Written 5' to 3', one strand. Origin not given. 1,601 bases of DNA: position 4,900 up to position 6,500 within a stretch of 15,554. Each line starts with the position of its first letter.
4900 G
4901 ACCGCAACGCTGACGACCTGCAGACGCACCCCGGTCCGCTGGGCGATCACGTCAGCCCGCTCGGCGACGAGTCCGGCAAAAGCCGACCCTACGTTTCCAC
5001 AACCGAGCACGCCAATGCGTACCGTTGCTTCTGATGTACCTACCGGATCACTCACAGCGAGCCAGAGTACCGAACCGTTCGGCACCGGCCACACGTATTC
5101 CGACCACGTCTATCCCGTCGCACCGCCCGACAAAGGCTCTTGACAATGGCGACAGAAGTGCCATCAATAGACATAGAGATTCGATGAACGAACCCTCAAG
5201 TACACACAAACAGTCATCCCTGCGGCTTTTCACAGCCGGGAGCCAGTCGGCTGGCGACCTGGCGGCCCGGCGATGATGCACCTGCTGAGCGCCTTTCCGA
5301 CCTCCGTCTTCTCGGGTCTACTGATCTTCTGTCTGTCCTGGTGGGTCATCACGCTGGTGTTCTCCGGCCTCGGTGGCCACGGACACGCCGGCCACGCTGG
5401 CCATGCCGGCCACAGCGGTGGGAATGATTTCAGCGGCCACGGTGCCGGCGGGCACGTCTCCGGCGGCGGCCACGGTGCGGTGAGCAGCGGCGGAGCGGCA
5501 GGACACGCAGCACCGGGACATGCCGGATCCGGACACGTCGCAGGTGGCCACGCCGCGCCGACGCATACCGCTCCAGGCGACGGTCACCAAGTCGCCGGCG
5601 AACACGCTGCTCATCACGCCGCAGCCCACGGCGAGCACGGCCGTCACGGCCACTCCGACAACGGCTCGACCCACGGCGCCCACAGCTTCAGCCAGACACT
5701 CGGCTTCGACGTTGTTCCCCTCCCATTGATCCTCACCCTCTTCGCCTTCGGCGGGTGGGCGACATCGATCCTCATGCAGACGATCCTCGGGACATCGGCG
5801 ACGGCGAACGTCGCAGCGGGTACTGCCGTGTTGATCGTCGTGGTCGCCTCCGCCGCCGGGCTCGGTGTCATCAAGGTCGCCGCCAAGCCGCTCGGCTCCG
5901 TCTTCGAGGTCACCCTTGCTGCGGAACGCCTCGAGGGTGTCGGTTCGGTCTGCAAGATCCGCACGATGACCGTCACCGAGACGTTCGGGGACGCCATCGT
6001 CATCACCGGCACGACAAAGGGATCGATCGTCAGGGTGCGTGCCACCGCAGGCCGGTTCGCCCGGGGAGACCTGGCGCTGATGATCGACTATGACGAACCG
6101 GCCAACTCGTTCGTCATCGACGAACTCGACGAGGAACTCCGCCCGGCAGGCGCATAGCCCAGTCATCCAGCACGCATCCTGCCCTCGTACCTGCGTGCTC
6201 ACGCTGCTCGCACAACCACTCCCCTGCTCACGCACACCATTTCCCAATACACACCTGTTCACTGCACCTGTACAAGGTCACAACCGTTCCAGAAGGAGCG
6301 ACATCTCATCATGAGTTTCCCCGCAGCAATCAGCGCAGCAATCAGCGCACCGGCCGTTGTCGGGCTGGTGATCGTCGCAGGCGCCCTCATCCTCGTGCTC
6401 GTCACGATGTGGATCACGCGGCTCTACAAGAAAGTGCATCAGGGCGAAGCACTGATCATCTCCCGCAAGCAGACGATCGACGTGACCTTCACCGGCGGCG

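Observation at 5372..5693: Extraordinary histidine-rich loop (~23 His in ~105 aa, GHAGH-type repeats) inserted between TM1 and TM2 of the NfeD-like protein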

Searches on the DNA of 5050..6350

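Call 71: search_rna_families(source=window, start=5050, end=6350, threshold=evalue, max_evalue=5)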
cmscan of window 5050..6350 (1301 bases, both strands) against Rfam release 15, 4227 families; matches with E-value up to 5: 3.
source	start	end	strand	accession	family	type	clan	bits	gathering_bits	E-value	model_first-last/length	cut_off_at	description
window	5346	5422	-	RF03262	mir-1181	Gene; miRNA;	-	18.3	95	3.3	1-81/81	no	mir-1181 microRNA precursor family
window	5719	5759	-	RF03537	Flavi_TBFV_SL6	Cis-reg;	-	14.8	38.3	3.2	1-45/45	no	Tick-borne Flavivirus short stem-loop SL6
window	5130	5186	+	RF00032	Histone3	Cis-reg;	-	13.9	34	3.2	1-46/46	no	Histone 3' UTR stem-loop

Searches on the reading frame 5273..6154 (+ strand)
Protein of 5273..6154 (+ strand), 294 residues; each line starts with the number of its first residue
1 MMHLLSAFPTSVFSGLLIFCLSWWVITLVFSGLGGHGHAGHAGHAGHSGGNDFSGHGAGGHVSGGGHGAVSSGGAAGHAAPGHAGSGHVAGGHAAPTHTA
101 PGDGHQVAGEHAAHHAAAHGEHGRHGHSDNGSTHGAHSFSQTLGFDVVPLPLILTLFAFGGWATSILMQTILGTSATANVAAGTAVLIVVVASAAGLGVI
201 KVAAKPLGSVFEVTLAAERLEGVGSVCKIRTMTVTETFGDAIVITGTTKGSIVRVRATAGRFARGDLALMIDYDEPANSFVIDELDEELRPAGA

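Call 4: search_protein_families(library=pfam, proteins=[window:5273-6154:+], max_evalue=0.1)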
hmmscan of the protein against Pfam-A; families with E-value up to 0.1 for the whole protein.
window:5273-6154:+ (294 aa): 0 families

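Call 6: search_protein_families(library=ncbifam, proteins=[window:5273-6154:+], max_evalue=1)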
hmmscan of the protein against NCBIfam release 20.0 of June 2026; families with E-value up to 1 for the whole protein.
window:5273-6154:+ (294 aa): 0 families

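Call 8: find_homologous_proteins(query=window:5273-6154:+, max_evalue=0.001)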
Query window:5273-6154:+ (294 aa): 3 proteins with E <= 0.001 among 8000 candidates.
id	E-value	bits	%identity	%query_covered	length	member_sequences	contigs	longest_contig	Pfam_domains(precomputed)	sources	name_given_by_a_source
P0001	4.0e-183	625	100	100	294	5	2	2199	-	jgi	-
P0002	1.6e-164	564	91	100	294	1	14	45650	-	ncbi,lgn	-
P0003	1.2e-50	191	37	99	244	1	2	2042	-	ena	-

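Call 15: find_encoding_contigs(protein=P0002, flank=10000, max_places=4)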
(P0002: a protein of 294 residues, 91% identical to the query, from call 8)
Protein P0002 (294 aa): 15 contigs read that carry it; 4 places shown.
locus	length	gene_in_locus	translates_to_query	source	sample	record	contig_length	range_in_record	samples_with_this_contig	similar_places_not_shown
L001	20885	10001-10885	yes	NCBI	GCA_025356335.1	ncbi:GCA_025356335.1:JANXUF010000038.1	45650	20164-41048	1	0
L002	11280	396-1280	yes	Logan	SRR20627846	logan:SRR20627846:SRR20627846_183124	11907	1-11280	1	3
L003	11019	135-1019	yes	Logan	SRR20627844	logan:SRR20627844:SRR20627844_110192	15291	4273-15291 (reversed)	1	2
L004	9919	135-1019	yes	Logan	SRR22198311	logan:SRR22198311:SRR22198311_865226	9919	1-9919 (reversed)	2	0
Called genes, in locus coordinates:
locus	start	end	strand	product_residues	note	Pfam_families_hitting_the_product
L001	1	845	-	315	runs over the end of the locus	PF17827:PrmC_N (weak), PF05175:MTS, PF13649:Methyltransf_25 (weak)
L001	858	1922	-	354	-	PF03462:PCRF, PF00472:RF-1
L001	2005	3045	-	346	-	-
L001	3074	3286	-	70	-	PF01197:Ribosomal_L31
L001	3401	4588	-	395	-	PF13173:AAA_14, PF13635:DUF4143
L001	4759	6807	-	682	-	PF07498:Rho_N, PF07497:Rho_RNA_bind, PF00006:ATP-synt_ab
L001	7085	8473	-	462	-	PF14821:Thr_synth_N, PF00291:PALP, PF24857:THR4_C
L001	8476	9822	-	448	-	PF03447:NAD_binding_3, PF00742:Homoserine_dh, PF22629:ACT_AHAS_ss (faint), PF01842:ACT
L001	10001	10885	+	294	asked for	-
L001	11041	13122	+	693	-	PF01145:Band_7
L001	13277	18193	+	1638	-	PF12458:DUF3686, PF25472:DUF7902, PF00004:AAA (weak), PF07728:AAA_5 (weak)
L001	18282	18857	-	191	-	PF02452:PemK_toxin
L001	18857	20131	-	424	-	PF00278:Orn_DAP_Arg_deC, PF02784:Orn_Arg_deC_N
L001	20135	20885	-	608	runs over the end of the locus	PF03485:Arg_tRNA_synt_N, PF00750:tRNA-synt_1d, PF05746:DALR_1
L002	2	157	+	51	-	?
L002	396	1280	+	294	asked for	-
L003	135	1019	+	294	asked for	-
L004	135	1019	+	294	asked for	-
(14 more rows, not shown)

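Call 26: search_protein_families(library=pfam, alignment_id=A3, max_evalue=0.01)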
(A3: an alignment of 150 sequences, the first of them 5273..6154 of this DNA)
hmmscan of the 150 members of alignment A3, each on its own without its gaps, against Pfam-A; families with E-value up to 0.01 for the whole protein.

A. member 1, window:5273-6154:+ (294 aa): 0 families

B. families by the number of members that match (of 150 scanned): 9 families
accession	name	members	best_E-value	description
PF21001.2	YqiJ_N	9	8.2e-06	Inner membrane protein YqiJ, N-terminal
PF22807.2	TrAA12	4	1.4e-05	TrAA12-like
PF07290.17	YqiJ_OB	4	0.00022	Inner membrane protein YqiJ, OB-fold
PF04893.22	Yip1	1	5.2e-05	Yip1 domain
PF01699.29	Na_Ca_ex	1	0.0017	Sodium/calcium exchanger protein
PF07332.16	Phage_holin_3_6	1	0.0049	Putative Actinobacterial Holin-X, holin superfamily III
PF17310.7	DUF5357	1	0.0067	Family of unknown function (DUF5357)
PF06679.17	DUF1180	1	0.0079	Membrane protein FAM174-like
PF11821.13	ActD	1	0.0087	Alternative complex III, ActD subunit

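Call 32: search_protein_families(library=padloc, proteins=[window:5273-6154:+], max_evalue=0.01)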
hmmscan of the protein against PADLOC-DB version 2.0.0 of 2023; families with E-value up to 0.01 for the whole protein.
window:5273-6154:+ (294 aa): 0 families

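Call 39: predict_structure(alignment_id=A4)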
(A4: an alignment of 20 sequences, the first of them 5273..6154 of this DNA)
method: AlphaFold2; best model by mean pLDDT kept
length: 294 residues; sequences in the alignment: 20
mean_pLDDT: 61.9   pTM: 0.37
mean pLDDT of the five models: 61.9, 61.3, 60.9, 57.6, 57.3
residues with pLDDT >= 90: 43; 70-90: 93; 50-70: 45; < 50: 113
segments of 3 or more residues with pLDDT < 50: 35-138, 212-217
pLDDT, mean of each block of 10 residues (from residue 1): 59 74 72 48 39 39 34 33 37 37 36 36 43 45 57 70 72 69 75 75 61 52 91 90 88 91 94 90 87 67
secondary structure, 60 per line:
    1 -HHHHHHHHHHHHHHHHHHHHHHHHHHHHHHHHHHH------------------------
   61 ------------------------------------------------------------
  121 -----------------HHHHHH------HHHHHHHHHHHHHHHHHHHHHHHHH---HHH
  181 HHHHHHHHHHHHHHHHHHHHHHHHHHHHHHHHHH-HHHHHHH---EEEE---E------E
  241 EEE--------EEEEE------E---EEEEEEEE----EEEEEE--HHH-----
elements in order: H2-36 H138-143 H150-174 H178-214 H216-222 E226-229 E240-243 E252-256 E267-274 E279-284

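Call 63: search_solved_structures(query=A3, max_evalue=1, show_alignments=2)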
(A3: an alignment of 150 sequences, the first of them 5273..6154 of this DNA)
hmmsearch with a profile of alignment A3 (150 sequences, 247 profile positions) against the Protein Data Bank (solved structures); distinct sequences matched with E-value up to 1: 1.
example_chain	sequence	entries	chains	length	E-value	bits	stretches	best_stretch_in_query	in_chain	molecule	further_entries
2k14_A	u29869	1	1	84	0.044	16.1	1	146-207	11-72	YuaF protein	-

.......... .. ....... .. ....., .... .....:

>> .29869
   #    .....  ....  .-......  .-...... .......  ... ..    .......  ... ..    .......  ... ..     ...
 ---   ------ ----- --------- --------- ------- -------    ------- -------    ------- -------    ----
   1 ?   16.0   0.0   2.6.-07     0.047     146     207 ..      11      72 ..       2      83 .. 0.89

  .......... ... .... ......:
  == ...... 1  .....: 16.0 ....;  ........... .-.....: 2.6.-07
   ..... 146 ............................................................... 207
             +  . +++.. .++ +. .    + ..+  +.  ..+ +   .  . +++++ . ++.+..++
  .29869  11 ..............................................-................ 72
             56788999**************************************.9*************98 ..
